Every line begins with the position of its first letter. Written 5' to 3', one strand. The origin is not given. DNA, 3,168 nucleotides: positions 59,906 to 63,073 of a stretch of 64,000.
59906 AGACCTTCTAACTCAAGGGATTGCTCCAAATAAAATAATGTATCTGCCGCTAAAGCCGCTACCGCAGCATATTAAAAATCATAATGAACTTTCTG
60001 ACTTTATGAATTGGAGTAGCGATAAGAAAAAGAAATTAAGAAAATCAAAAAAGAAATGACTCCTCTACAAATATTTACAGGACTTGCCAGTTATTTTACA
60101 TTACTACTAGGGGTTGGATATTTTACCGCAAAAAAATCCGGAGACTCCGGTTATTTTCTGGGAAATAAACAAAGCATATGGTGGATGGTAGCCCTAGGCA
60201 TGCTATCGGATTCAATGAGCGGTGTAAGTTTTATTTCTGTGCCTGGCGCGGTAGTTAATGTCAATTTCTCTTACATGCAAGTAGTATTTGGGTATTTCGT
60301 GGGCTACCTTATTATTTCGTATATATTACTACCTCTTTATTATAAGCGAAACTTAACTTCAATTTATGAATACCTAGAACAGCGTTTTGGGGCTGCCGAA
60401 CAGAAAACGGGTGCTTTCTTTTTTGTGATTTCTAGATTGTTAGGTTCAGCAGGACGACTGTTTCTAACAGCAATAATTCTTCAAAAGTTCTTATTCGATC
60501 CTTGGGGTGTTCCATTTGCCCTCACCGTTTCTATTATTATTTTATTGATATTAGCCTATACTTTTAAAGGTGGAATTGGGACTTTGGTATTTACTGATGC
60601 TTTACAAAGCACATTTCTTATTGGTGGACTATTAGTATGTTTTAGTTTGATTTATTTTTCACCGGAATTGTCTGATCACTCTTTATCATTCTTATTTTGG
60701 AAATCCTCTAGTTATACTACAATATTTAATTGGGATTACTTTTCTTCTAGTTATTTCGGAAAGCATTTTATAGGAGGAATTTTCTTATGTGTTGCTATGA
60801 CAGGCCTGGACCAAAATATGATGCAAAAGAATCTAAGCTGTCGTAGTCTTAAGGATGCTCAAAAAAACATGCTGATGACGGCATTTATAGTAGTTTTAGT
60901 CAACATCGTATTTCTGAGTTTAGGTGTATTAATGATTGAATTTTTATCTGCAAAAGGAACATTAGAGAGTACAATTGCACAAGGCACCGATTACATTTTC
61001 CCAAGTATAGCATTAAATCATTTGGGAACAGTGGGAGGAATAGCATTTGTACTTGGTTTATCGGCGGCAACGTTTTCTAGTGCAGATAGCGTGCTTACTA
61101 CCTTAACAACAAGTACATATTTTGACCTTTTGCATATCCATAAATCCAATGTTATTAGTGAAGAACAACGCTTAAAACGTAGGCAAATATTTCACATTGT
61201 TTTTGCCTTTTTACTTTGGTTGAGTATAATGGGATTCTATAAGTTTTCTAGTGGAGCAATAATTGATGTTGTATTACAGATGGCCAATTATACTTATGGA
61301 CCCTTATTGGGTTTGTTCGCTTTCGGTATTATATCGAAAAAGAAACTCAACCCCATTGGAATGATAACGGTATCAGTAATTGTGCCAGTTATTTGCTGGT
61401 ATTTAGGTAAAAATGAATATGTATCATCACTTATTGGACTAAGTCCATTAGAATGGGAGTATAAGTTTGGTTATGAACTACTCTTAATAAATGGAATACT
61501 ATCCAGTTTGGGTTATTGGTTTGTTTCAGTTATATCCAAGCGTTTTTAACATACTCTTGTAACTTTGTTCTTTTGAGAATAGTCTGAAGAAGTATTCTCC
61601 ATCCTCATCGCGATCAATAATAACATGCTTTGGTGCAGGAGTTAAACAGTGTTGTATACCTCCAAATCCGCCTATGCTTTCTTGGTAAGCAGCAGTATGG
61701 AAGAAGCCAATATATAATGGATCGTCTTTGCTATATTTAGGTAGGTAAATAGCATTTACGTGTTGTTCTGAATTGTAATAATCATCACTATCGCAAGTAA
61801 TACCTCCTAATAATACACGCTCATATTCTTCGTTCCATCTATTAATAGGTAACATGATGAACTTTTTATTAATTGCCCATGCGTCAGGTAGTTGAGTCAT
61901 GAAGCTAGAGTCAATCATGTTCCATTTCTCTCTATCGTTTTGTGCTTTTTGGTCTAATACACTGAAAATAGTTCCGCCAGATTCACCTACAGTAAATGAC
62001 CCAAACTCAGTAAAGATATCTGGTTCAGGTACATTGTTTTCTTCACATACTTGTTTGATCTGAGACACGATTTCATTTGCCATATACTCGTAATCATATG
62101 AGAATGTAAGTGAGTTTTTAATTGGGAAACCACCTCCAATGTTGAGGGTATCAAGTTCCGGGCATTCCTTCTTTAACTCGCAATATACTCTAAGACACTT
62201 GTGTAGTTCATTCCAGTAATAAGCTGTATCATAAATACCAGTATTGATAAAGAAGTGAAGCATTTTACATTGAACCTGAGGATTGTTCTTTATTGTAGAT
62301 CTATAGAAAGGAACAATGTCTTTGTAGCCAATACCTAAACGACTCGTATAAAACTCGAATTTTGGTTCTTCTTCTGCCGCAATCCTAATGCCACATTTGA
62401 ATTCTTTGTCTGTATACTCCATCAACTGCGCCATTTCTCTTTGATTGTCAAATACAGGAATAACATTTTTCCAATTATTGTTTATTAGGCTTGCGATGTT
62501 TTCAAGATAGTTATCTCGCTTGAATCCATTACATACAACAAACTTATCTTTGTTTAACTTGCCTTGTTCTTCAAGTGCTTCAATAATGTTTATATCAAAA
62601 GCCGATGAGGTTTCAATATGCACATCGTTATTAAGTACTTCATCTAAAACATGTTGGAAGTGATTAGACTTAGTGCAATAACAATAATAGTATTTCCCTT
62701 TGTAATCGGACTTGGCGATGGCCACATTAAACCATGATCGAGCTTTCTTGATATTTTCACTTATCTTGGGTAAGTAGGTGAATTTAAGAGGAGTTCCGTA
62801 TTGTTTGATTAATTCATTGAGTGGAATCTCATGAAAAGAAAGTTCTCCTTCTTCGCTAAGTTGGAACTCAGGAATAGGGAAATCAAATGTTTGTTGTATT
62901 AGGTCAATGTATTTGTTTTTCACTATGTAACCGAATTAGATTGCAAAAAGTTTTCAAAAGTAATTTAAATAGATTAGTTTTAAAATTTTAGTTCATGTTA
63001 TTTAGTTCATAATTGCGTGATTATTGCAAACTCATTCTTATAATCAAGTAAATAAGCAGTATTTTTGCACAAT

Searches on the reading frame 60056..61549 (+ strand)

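Call 69: search_protein_families(library=pfam, proteins=[window:60056-61549:+], max_evalue=0.0001)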
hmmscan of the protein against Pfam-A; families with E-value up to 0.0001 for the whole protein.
window:60056-61549:+ (497 aa): 1 family
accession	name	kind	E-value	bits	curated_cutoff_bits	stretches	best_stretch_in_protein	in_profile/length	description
PF00474.23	SSF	-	1.2e-23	84.1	22.8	1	33-429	1-393/406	Sodium:solute symporter family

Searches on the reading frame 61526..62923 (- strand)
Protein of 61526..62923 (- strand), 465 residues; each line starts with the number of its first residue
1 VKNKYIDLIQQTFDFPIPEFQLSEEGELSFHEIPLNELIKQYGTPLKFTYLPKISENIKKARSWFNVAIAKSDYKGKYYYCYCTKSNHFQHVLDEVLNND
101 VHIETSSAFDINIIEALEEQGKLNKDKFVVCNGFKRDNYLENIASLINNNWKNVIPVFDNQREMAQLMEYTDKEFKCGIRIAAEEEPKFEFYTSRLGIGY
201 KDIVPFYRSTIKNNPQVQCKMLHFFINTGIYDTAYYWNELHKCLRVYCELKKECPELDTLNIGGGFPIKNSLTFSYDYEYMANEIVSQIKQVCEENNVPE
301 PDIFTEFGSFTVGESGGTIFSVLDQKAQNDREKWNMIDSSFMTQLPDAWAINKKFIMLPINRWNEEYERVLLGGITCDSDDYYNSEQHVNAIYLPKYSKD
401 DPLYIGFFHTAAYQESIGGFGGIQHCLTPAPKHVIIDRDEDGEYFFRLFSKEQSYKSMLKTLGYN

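Call 69: search_protein_families(library=pfam, proteins=[window:61526-62923:-], max_evalue=0.0001)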
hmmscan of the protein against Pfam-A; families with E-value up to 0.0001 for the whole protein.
window:61526-62923:- (465 aa): 1 family
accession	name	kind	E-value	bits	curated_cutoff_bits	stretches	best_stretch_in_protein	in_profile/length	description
PF02784.22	Orn_Arg_deC_N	-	8.6e-16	58.5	23.4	1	75-312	16-246/247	Pyridoxal-dependent decarboxylase, pyridoxal binding domain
